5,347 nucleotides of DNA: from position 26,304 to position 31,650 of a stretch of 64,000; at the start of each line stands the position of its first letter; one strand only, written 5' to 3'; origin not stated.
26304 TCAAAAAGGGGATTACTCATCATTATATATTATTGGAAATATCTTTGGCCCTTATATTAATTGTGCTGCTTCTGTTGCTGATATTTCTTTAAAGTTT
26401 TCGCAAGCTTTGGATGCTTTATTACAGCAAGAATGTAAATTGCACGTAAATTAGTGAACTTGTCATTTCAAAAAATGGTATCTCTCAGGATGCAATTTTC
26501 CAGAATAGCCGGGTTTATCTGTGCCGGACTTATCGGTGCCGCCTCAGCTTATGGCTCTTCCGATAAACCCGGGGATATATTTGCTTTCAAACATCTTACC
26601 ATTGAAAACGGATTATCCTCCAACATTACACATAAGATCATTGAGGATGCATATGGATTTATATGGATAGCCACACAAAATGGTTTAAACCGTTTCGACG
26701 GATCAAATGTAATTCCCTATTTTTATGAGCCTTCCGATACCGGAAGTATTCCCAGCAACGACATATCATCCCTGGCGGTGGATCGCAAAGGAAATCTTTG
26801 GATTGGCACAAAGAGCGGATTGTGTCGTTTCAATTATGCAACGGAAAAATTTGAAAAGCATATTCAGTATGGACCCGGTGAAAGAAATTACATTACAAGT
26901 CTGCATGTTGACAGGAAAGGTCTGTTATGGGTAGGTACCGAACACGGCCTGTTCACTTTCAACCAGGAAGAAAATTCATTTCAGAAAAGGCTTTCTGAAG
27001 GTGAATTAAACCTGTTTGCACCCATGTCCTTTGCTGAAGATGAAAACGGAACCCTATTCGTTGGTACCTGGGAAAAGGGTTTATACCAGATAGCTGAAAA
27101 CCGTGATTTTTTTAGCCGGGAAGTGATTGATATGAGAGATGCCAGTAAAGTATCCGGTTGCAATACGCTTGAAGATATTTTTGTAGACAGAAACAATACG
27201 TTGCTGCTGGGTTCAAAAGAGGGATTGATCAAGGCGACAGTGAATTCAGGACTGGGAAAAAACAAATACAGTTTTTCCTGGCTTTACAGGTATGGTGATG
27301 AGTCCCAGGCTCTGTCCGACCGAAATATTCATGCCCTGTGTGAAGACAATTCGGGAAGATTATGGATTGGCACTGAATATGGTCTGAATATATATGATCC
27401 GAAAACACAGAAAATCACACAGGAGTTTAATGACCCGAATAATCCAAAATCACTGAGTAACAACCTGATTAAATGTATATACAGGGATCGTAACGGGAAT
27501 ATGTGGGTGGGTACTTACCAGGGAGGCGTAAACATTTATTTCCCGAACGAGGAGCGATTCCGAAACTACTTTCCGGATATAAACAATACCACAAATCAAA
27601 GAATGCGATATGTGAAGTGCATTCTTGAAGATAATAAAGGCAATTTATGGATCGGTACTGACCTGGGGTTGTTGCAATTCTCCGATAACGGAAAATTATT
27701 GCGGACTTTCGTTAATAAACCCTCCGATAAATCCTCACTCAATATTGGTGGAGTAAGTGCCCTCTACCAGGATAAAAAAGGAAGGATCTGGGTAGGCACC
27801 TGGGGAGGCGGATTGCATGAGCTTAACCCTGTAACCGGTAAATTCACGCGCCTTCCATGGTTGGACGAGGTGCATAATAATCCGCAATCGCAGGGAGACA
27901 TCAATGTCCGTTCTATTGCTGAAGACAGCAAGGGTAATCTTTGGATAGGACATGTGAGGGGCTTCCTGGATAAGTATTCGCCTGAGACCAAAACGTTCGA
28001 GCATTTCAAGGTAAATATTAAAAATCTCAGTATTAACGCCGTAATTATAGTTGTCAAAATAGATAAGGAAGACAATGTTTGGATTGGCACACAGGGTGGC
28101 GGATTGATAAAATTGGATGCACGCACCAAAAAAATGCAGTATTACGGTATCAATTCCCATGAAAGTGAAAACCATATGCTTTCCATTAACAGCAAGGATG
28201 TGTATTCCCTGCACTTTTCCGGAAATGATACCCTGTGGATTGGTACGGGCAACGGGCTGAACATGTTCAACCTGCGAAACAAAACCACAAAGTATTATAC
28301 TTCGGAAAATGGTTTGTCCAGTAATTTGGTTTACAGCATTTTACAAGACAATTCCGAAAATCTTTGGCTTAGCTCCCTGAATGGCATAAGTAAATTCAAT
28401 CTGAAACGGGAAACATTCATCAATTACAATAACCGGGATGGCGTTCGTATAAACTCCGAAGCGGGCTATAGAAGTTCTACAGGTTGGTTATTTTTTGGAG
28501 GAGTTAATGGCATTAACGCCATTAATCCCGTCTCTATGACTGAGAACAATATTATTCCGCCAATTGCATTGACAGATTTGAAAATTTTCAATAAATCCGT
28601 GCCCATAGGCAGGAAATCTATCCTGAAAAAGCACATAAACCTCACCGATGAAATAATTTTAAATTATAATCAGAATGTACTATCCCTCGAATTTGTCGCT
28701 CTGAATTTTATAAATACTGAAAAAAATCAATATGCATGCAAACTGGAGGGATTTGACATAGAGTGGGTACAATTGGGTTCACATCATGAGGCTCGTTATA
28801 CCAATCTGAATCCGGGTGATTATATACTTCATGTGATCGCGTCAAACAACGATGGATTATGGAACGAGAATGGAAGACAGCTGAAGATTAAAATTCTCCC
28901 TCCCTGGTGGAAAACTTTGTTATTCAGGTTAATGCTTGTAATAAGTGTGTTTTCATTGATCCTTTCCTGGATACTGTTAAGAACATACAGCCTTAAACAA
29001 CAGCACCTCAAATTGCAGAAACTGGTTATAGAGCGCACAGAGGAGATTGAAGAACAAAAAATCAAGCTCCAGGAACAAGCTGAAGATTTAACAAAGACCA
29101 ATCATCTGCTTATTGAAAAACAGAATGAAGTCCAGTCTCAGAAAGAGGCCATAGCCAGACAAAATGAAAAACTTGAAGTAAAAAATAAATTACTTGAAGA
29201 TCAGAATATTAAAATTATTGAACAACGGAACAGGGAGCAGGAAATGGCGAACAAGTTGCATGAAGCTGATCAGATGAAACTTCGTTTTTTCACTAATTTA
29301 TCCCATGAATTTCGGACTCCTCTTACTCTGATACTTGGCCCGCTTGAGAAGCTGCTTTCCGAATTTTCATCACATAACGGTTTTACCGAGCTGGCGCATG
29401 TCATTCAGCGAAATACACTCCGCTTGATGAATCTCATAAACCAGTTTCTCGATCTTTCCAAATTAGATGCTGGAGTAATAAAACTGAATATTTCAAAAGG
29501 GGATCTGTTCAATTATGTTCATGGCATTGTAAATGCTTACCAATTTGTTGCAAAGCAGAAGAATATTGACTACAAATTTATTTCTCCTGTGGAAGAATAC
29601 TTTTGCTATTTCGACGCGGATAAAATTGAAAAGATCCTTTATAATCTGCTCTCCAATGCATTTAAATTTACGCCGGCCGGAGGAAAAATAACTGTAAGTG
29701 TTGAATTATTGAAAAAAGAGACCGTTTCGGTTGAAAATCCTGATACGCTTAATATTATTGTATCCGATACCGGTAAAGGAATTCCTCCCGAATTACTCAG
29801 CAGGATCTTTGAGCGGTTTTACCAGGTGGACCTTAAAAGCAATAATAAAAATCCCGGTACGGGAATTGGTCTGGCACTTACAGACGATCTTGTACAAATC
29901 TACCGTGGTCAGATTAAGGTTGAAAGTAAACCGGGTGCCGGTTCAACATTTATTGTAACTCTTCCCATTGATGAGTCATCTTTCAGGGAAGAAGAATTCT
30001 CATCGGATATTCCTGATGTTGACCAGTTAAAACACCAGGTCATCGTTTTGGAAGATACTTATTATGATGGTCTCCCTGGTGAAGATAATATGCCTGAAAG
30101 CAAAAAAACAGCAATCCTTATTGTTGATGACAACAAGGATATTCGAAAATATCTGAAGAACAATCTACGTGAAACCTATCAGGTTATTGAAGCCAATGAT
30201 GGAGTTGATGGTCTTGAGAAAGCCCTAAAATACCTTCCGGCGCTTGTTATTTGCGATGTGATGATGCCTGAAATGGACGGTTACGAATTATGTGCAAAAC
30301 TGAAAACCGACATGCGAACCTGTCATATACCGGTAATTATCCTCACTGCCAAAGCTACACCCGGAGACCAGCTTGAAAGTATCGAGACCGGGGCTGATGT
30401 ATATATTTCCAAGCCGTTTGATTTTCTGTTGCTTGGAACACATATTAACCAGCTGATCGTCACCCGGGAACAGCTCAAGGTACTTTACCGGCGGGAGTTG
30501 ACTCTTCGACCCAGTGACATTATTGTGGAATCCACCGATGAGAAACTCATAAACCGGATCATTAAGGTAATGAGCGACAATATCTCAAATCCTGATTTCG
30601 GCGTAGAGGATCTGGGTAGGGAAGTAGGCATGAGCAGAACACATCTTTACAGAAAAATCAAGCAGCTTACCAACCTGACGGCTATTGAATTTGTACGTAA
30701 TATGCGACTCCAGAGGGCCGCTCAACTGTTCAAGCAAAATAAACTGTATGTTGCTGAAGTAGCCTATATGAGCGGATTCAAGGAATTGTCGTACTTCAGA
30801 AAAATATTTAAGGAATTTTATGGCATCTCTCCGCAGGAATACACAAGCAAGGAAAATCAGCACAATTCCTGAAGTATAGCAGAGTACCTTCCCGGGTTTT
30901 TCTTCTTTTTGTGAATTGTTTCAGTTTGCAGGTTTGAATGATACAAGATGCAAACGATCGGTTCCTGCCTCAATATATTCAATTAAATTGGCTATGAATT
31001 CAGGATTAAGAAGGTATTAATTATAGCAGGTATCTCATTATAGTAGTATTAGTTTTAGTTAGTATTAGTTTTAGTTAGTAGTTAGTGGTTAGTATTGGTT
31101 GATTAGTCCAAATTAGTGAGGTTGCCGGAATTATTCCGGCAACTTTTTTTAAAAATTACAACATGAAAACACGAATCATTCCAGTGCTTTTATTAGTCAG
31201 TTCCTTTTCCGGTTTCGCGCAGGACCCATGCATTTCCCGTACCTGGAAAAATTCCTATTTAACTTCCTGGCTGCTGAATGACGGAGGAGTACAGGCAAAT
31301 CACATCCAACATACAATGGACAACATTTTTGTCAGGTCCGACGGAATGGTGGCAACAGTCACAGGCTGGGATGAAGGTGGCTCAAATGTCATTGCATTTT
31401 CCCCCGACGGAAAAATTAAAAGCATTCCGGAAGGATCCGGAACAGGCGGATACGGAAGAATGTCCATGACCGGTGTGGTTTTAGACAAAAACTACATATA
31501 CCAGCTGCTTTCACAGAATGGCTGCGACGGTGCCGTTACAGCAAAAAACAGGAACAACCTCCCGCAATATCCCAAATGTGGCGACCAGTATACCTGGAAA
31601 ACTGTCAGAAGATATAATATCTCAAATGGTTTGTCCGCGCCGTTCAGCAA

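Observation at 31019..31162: TAG-rich tandem repeat followed by a perfect intrinsic terminator only 12 nt upstream of a start codon: candidate sRNA, attenuator or operator array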

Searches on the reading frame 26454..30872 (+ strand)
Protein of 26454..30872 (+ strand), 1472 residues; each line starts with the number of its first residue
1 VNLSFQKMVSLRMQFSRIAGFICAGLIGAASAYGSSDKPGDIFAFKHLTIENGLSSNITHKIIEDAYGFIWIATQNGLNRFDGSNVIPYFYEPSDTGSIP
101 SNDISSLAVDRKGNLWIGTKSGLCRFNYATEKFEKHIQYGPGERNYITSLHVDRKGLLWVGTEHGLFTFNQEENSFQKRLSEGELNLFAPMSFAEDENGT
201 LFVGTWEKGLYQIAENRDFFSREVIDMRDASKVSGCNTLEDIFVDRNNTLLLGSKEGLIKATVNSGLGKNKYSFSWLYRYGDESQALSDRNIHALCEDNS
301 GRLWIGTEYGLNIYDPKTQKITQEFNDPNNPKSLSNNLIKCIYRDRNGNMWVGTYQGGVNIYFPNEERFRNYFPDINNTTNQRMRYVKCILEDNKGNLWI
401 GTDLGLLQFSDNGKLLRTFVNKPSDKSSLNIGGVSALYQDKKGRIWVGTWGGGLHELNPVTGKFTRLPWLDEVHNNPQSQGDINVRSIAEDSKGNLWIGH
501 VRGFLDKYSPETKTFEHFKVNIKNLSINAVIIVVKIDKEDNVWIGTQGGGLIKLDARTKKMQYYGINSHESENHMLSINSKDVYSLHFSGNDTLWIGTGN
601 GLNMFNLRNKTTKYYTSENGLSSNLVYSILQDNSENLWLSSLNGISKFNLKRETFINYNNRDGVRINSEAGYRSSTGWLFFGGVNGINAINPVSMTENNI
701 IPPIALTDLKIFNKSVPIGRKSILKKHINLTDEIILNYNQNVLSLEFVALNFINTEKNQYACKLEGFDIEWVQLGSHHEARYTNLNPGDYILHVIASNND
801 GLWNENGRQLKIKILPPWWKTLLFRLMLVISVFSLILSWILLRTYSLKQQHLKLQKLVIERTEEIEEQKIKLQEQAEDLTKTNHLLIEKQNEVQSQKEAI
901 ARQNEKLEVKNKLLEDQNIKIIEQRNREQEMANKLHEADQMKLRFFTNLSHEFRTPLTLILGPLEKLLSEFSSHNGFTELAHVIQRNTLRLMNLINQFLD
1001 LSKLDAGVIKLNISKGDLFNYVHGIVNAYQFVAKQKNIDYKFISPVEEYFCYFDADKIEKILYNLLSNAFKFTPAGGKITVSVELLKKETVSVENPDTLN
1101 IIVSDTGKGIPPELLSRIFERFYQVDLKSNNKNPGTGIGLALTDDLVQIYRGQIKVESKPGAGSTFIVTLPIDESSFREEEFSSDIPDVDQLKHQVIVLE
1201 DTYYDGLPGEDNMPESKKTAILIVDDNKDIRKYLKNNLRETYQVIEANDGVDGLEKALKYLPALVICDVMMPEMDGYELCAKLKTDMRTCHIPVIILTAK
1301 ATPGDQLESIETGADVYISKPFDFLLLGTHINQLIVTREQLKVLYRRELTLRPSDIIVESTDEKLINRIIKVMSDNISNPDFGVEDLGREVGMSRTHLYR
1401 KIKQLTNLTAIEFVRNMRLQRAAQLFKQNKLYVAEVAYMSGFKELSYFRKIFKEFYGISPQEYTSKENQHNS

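Call 7: search_protein_families(library=pfam, proteins=[window:26454-30872:+])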
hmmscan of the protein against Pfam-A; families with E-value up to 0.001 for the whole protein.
window:26454-30872:+ (1472 aa): 9 families
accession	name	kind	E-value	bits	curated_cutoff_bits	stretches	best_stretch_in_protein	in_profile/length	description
PF07494.17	Reg_prop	-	3e-57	183.6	20.4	4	333-355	1-23/24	Two component regulator propeller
PF02518.31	HATPase_c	-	1.1e-27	97.1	26.4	1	1054-1173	2-110/111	Histidine kinase-, DNA gyrase B-, and HSP90-like ATPase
PF00072.30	Response_reg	-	1.8e-23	83.2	30.2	1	1221-1327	1-106/111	Response regulator receiver domain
PF12833.13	HTH_18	-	6.8e-20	71.6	33.6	1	1388-1464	2-78/80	Helix-turn-helix domain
PF23748.1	Beta-prop_LRRK2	-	3e-16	59.8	26.9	0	572-601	265-294/359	LRRK2 beta propeller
PF07495.19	Y_Y_Y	-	3.4e-16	59.3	26.6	1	751-815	1-65/65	Y_Y_Y domain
PF00512.31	HisKA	-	1.3e-15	57.6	26.9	1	942-1007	2-66/66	His Kinase A (phospho-acceptor) domain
PF00165.29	HTH_AraC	-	3.5e-13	49.7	26.6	2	1430-1463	8-40/42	Bacterial regulatory helix-turn-helix proteins, AraC family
PF08450.18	SGL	-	6.6e-10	39.4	26.3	0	101-164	39-105/246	SMP-30/Gluconolactonase/LRE-like region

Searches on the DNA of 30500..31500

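Call 4: search_rna_families(source=window, start=30500, end=31500, threshold=evalue, max_evalue=10, show_alignments=3)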
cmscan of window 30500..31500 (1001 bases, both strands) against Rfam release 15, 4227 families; matches with E-value up to 10: 7.
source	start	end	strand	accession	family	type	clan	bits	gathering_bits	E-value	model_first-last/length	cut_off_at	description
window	31361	31451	+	RF03162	TD-2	Gene; sRNA;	CL00124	22.7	48.7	0.98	1-98/98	no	TD-2 RNA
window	31115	31151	+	RF03716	mir-7131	Gene; miRNA;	-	20.3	74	0.35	1-84/84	no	mir-7131 microRNA precursor family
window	31101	31150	+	RF01813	rdlD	Gene; antitoxin;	-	19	50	0.56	1-66/66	no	rdlD antitoxin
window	31115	31194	+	RF00742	MIR162_1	Gene; miRNA;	CL00150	18.5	75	0.46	1-112/112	no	MIR162_1 microRNA precursor family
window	30900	31015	+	RF03496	MIR2086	Gene; miRNA;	-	16.9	50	6.3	1-87/87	no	MIR2086 microRNA precursor family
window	31116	31167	-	RF02901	AaHKsRNA41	Gene; sRNA;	-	16.1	97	0.51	1-187/187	no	Aggregatibacter sRNA 41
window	31230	31306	-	RF01977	HOTAIRM1_3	Gene; lncRNA;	-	12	37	4.8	1-59/59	no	HOX antisense intergenic RNA myeloid 1 conserved region 3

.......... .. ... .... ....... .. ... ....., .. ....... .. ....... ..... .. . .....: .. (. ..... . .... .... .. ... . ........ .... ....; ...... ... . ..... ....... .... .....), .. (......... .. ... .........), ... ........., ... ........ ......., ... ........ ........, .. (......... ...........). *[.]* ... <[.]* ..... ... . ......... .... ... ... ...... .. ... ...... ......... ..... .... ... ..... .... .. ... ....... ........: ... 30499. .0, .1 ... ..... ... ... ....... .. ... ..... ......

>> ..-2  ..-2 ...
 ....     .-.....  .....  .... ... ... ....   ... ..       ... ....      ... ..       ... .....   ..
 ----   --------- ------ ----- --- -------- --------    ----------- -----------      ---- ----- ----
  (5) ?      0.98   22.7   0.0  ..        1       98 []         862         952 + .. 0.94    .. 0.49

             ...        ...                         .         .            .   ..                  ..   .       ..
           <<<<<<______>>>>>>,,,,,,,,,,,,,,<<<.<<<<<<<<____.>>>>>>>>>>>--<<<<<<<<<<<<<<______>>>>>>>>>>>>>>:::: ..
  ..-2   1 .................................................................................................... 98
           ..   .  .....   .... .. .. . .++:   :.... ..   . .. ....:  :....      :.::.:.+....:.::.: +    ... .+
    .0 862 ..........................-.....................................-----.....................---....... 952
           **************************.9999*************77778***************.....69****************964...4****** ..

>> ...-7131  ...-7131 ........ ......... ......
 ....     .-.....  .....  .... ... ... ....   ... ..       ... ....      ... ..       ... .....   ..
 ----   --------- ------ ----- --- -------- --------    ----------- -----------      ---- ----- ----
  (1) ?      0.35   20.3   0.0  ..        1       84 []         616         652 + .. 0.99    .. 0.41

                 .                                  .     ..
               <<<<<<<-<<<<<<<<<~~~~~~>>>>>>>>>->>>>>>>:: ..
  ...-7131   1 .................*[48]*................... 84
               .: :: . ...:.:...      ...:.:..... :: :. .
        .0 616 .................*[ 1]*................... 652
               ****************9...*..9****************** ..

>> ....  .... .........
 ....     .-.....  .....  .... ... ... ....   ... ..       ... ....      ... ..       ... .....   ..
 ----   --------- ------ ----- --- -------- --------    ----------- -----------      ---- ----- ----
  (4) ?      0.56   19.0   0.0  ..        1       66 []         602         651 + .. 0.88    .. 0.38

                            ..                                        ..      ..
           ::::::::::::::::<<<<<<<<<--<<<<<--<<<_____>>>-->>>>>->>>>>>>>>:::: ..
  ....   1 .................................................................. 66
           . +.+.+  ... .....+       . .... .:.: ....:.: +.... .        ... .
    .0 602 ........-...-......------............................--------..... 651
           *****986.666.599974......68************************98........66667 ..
